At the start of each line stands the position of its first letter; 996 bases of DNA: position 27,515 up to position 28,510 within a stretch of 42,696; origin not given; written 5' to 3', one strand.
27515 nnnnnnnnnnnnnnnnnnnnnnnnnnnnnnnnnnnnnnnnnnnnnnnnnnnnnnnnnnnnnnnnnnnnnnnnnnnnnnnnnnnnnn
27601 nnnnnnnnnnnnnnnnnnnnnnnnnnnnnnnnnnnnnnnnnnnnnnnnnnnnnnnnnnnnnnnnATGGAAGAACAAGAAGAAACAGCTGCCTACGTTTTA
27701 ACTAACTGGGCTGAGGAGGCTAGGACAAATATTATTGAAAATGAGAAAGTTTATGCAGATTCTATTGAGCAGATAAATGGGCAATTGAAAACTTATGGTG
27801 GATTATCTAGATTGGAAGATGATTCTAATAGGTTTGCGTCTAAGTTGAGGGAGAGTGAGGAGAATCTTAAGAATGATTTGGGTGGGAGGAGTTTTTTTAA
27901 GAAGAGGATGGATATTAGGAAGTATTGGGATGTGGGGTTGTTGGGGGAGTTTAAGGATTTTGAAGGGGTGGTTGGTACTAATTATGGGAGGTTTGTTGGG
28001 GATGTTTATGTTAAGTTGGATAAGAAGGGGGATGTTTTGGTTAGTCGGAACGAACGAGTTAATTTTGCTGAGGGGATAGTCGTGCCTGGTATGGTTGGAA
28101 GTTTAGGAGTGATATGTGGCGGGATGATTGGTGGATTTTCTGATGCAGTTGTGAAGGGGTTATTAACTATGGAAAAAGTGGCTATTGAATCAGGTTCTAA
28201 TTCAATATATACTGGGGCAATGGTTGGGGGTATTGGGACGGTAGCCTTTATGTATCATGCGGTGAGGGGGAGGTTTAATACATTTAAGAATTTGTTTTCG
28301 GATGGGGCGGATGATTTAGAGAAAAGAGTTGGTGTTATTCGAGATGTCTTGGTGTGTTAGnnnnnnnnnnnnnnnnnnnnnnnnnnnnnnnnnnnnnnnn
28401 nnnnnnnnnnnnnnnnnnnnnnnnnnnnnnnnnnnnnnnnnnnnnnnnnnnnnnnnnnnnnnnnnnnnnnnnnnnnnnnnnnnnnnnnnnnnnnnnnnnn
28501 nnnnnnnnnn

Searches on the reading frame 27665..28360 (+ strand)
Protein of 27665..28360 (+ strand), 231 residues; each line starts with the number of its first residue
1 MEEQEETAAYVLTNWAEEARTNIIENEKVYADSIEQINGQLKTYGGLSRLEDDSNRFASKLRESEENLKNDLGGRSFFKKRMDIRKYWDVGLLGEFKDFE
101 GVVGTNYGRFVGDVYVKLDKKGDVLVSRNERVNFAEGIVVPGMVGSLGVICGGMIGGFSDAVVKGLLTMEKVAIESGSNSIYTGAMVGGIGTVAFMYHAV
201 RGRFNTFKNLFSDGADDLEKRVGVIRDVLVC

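Call 19: search_protein_families(library=pfam, proteins=[window:27665-28360:+], max_evalue=10)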
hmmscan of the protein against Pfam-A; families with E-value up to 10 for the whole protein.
window:27665-28360:+ (231 aa): 2 families
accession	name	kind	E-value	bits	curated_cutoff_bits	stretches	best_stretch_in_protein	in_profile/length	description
PF08368.17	FAST_2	-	0.04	14.9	26.9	1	70-125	55-88/89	FAST kinase-like protein, subdomain 2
PF10779.14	XhlA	-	0.72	10.5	34.7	1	32-70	4-43/67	Haemolysin XhlA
